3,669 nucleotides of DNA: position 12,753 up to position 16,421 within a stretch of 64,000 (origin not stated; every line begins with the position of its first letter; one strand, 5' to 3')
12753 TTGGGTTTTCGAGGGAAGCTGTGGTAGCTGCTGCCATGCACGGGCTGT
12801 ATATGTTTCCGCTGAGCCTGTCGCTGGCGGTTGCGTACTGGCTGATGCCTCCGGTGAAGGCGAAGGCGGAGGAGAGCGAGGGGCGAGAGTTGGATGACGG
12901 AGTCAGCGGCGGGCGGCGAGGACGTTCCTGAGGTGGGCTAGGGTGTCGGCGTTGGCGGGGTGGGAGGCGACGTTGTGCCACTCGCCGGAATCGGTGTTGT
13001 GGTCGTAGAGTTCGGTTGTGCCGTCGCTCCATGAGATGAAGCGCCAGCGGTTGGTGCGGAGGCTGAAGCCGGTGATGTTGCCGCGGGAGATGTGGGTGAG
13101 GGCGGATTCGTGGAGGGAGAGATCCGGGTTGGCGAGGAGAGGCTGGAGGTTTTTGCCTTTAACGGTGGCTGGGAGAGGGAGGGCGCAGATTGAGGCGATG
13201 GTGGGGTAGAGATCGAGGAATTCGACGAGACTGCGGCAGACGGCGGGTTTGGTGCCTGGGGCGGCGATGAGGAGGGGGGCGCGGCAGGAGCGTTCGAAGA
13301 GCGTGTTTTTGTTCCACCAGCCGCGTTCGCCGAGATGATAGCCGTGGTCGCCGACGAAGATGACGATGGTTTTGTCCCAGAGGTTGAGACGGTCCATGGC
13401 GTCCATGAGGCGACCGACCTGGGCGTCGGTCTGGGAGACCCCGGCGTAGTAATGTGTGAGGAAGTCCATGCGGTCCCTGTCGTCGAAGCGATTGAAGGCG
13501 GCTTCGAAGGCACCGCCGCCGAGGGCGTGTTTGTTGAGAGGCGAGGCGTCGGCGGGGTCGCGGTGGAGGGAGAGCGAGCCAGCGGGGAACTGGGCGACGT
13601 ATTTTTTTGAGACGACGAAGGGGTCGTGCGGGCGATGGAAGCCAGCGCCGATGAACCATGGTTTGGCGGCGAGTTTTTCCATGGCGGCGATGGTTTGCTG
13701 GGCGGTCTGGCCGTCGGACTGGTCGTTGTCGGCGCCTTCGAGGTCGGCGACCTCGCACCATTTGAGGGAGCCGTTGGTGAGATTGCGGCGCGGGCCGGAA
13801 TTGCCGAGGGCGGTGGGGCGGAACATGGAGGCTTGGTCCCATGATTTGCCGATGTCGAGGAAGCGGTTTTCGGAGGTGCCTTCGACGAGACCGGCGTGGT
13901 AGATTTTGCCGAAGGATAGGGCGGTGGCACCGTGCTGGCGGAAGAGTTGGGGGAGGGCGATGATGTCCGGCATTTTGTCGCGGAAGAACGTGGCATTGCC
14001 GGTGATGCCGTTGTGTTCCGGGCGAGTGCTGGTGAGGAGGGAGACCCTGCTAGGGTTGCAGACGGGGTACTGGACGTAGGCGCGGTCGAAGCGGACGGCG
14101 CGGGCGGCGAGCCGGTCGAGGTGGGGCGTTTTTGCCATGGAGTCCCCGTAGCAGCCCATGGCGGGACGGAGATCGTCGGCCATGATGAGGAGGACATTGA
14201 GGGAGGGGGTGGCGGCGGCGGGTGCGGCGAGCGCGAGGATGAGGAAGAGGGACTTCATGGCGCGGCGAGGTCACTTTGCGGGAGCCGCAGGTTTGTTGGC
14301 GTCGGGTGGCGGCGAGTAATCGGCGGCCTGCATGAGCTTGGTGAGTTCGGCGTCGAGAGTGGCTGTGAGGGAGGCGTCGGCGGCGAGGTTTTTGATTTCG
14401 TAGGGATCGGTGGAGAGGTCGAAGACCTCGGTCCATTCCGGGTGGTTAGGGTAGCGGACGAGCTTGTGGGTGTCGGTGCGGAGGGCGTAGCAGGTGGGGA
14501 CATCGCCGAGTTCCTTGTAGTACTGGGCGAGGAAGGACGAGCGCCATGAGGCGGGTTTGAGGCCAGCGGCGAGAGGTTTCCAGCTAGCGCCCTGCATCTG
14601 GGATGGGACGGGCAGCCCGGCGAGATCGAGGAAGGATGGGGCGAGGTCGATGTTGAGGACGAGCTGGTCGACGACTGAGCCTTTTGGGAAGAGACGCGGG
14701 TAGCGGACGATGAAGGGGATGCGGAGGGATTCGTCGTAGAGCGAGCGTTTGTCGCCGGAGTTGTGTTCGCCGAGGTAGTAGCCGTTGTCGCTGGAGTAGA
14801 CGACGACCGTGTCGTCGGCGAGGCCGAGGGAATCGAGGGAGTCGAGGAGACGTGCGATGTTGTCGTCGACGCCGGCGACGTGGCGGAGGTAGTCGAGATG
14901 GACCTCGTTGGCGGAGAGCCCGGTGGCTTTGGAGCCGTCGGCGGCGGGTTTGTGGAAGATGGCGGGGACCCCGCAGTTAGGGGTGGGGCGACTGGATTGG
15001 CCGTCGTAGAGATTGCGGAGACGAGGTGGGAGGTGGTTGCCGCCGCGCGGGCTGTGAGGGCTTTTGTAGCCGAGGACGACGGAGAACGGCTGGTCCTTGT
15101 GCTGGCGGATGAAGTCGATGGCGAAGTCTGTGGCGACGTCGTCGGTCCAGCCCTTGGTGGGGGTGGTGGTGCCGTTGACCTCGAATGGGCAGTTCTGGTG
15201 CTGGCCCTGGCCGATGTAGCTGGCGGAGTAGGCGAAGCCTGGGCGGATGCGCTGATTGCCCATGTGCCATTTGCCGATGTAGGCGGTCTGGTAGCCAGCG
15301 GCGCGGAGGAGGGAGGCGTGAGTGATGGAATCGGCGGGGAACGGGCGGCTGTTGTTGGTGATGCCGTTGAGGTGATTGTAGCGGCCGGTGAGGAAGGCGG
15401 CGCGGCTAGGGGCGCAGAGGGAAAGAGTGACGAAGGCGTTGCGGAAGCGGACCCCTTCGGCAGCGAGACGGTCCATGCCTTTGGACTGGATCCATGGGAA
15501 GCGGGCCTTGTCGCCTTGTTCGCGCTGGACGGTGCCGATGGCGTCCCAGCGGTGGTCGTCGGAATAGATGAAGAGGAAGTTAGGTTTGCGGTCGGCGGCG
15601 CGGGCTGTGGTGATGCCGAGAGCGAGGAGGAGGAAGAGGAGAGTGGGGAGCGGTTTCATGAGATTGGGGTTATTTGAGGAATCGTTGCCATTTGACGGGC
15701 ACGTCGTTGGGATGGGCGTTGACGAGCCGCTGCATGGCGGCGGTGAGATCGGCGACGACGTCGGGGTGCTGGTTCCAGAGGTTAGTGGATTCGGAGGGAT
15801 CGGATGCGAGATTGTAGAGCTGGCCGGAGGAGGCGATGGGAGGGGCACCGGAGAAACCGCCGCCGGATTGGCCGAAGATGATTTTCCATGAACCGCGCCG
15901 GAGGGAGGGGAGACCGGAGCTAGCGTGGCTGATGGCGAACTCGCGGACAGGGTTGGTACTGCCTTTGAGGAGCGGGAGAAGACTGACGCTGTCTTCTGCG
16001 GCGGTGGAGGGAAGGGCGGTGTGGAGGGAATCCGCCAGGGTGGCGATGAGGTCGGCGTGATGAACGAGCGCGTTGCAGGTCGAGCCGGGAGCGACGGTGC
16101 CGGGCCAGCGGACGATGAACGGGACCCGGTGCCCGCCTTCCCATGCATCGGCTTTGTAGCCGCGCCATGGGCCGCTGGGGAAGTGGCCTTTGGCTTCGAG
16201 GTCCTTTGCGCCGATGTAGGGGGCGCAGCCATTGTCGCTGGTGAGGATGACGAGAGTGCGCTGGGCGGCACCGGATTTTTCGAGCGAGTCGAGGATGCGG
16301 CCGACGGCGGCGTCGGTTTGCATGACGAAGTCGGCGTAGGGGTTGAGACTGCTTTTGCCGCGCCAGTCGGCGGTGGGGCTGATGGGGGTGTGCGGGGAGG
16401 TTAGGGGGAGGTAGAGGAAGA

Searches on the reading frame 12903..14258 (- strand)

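Call 75: search_protein_families(library=pfam, proteins=[window:12903-14258:-], max_evalue=0.00001)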
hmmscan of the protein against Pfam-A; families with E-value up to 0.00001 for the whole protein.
window:12903-14258:- (451 aa): 3 families
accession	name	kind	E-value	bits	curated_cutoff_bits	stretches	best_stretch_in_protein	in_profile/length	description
PF00884.28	Sulfatase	-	1.4e-46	159.7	25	1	21-356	2-297/301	Sulfatase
PF16347.10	SGSH_C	-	1e-15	58.6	29.3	1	310-448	1-149/154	N-sulphoglucosamine sulphohydrolase, C-terminal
PF01663.27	Phosphodiest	-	3.2e-12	47.2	23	0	42-95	18-72/342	Type I phosphodiesterase / nucleotide pyrophosphatase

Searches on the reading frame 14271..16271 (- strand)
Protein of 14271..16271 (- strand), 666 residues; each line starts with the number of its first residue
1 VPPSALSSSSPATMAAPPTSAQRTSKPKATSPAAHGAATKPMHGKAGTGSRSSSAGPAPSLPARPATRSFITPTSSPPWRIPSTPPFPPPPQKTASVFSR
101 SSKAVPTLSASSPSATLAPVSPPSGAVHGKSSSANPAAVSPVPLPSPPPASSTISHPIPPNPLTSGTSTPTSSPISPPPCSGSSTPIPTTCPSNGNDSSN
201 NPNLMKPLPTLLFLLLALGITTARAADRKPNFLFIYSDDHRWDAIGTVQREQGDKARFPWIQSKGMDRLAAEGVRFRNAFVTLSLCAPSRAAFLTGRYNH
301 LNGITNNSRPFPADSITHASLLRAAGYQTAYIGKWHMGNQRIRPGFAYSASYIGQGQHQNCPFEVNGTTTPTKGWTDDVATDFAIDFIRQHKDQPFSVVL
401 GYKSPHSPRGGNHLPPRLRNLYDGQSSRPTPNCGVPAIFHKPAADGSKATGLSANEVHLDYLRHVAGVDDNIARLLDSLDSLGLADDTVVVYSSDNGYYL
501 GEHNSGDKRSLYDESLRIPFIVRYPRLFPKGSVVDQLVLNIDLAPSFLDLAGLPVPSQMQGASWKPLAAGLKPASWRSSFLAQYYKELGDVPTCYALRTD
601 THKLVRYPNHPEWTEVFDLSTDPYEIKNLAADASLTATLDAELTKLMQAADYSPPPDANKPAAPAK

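Call 75: search_protein_families(library=pfam, proteins=[window:14271-16271:-], max_evalue=0.00001)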
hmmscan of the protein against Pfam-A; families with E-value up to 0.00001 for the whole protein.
window:14271-16271:- (666 aa): 3 families
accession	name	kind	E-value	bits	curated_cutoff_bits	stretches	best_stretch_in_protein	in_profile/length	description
PF00884.28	Sulfatase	-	1.1e-51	176.4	25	1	230-552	1-300/301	Sulfatase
PF16347.10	SGSH_C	-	6.2e-40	137.3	29.3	1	501-647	1-148/154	N-sulphoglucosamine sulphohydrolase, C-terminal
PF01663.27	Phosphodiest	-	3.5e-06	27.3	23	0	463-498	186-221/342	Type I phosphodiesterase / nucleotide pyrophosphatase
